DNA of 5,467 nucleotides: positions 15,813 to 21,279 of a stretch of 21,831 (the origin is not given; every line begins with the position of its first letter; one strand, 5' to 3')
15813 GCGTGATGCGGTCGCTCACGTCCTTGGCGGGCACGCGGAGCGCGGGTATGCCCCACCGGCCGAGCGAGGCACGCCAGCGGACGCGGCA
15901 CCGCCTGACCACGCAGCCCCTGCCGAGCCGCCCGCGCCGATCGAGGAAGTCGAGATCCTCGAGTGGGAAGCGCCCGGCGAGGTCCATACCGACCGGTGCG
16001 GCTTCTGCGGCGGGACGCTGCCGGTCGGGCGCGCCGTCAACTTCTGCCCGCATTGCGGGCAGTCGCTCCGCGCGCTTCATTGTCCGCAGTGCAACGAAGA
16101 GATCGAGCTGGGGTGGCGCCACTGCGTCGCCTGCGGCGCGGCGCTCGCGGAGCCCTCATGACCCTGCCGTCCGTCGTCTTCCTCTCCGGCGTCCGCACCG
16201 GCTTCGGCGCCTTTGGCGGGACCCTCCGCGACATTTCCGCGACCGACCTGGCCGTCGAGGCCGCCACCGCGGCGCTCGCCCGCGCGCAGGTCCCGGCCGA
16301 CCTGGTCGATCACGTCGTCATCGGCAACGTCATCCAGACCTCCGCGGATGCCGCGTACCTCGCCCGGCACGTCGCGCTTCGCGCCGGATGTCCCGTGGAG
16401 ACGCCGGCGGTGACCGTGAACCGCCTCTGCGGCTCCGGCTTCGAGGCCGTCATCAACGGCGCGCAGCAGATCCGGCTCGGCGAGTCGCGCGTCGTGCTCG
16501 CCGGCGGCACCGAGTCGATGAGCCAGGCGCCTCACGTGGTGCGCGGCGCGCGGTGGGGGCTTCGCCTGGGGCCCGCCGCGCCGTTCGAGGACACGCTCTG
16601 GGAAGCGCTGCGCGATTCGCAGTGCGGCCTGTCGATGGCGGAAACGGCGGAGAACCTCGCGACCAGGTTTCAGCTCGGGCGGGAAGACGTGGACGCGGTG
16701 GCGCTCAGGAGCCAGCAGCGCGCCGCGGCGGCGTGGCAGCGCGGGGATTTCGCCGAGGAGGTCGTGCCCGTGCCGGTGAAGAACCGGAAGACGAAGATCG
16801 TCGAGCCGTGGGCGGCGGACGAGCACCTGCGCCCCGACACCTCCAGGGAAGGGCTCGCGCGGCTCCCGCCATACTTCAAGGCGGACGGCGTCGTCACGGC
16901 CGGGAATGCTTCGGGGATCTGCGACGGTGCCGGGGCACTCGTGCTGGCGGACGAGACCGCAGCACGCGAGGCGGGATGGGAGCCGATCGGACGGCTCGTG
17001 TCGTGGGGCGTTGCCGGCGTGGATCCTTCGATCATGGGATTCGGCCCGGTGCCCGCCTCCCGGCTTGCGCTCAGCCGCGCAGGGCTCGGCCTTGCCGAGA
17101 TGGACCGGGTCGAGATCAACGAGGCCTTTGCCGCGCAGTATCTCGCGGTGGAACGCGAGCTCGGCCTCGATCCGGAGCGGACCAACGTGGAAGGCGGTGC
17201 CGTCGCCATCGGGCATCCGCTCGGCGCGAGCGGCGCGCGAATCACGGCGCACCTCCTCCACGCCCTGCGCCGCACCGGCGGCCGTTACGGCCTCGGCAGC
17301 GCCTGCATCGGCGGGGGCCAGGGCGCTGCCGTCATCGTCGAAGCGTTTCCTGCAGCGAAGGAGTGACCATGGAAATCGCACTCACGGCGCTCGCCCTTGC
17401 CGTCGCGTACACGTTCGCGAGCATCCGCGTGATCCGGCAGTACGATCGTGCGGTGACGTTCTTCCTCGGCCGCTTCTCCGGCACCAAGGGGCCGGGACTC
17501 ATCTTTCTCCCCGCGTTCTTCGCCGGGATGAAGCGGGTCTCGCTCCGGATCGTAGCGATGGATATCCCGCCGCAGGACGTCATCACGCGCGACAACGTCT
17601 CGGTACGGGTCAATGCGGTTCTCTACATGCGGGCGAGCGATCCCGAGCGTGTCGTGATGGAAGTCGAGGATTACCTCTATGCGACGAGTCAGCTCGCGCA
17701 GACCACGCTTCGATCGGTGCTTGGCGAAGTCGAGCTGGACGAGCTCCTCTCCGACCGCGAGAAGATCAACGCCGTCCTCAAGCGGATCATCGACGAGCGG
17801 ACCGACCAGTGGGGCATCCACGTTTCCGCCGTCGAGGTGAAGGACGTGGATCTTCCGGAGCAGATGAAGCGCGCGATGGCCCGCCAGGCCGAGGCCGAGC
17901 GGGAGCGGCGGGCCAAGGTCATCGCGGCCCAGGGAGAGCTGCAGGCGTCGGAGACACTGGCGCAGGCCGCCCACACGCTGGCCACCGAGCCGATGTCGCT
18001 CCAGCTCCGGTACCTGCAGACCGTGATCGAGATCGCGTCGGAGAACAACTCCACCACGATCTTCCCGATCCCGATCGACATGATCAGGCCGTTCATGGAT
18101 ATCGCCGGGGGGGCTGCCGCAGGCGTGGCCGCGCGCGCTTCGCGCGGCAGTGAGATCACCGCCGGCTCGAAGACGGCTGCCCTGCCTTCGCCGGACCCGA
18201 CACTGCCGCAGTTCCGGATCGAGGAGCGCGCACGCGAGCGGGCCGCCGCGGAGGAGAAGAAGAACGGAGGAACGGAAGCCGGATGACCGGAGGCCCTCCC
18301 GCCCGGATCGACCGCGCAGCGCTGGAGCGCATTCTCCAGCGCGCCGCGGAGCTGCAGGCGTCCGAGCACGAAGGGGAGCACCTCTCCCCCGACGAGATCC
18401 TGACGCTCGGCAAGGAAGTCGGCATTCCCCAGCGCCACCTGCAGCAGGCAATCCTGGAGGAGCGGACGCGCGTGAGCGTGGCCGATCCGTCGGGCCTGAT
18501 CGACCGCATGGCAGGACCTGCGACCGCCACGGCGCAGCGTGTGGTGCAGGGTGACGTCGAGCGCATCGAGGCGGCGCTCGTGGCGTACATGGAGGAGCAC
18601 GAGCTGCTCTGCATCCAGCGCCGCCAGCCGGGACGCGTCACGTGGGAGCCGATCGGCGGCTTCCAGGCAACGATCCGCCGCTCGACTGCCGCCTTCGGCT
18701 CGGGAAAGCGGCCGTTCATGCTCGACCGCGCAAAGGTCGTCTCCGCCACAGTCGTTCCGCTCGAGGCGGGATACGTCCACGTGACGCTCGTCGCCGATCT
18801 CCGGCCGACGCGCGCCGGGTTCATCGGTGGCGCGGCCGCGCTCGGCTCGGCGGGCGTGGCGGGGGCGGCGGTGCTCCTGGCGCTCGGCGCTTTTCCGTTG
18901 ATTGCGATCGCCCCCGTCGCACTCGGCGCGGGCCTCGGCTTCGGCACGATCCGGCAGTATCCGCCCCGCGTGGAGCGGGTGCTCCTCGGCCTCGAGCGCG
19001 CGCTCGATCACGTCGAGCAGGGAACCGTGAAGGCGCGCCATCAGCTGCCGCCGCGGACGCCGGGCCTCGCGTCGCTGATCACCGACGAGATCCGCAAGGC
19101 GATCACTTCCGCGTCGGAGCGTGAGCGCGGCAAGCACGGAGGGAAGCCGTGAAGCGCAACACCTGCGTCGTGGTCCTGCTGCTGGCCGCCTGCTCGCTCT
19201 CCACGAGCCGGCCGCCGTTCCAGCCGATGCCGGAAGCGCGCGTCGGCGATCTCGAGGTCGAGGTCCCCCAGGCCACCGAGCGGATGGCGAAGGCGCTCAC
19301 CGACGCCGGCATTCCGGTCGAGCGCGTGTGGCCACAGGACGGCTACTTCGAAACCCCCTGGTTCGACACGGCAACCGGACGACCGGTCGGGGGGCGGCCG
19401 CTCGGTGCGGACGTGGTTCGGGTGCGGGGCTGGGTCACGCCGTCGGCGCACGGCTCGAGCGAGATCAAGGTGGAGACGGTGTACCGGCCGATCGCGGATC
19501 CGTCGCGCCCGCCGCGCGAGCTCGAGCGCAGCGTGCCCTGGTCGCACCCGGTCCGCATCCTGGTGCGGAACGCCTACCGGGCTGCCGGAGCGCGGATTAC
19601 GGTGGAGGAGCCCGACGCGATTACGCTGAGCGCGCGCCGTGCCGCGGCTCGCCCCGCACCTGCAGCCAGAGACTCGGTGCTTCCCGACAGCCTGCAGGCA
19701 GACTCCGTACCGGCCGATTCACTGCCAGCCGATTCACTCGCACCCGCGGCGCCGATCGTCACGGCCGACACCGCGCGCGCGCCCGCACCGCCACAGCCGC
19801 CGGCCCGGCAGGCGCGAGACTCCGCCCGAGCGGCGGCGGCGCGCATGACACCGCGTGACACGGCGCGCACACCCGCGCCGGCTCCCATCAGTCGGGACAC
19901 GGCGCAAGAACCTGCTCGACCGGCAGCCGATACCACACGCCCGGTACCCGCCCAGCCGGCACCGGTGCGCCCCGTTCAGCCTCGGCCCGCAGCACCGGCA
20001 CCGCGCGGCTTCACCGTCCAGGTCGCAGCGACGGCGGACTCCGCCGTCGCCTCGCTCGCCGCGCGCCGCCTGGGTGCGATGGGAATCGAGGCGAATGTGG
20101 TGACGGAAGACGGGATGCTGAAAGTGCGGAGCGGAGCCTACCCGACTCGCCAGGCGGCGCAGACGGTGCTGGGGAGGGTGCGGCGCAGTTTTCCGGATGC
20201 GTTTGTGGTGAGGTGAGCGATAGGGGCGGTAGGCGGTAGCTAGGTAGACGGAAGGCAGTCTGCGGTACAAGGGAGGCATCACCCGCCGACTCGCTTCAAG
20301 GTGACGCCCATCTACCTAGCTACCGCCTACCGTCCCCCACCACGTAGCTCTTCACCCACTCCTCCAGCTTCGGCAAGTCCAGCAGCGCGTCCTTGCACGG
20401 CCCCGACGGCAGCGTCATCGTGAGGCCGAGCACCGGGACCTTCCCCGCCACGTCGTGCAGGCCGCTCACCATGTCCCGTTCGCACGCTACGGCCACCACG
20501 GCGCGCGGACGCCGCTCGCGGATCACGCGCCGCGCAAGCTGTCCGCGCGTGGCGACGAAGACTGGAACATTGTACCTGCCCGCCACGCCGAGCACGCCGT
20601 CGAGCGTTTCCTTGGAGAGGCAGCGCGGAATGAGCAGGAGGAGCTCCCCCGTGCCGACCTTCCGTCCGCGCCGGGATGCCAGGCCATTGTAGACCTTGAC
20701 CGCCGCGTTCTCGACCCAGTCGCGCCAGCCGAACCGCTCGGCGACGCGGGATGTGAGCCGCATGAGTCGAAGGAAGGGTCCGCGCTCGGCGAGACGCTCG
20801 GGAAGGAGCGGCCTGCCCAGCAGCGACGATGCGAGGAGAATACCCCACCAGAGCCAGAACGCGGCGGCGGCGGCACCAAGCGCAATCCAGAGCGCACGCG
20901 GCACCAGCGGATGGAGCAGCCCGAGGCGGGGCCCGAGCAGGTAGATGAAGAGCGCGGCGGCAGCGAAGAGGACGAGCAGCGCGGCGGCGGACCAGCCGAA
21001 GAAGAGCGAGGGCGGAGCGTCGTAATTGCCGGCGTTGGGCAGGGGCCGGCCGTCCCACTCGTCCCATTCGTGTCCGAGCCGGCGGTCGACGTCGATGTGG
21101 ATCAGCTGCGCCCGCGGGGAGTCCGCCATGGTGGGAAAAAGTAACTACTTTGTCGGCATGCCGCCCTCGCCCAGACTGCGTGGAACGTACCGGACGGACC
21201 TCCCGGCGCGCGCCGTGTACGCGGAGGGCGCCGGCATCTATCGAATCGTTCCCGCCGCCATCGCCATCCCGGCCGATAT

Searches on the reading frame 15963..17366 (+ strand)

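Call 12: search_protein_families(library=pfam, proteins=[window:15963-17366:+])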
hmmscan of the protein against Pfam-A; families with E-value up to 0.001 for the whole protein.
window:15963-17366:+ (467 aa): 3 families
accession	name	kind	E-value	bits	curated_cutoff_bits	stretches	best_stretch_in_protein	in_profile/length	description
PF00108.29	Thiolase_N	-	7.9e-81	271.7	26.4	1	71-331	1-259/260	Thiolase, N-terminal domain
PF02803.24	Thiolase_C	-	1.3e-47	160.9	27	1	341-460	3-122/123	Thiolase, C-terminal domain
PF00109.32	ketoacyl-synt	-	5.1e-06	26.7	20.8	1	123-199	144-217/252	Beta-ketoacyl synthase, N-terminal domain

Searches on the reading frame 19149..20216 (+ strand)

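Call 12: search_protein_families(library=pfam, proteins=[window:19149-20216:+])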
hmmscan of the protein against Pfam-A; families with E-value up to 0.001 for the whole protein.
window:19149-20216:+ (355 aa): 1 family
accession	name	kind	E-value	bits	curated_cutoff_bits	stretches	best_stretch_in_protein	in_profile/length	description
PF05036.18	SPOR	-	2.5e-11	44.2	21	1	284-355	1-76/76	SPOR domain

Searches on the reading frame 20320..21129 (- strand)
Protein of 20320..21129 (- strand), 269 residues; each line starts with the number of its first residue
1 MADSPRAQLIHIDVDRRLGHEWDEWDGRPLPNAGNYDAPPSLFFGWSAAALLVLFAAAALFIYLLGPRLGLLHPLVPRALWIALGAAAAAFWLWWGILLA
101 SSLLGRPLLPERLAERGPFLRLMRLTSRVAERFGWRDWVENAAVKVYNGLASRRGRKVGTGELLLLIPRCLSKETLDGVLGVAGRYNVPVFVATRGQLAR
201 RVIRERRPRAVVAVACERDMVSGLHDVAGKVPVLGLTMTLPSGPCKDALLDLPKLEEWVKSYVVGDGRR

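Call 12: search_protein_families(library=pfam, proteins=[window:20320-21129:-])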
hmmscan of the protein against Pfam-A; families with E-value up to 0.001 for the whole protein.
window:20320-21129:- (269 aa): 1 family
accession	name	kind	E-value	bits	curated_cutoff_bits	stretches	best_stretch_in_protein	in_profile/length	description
PF01976.22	DUF116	-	1.1e-20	74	25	1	180-257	77-153/155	Protein of unknown function DUF116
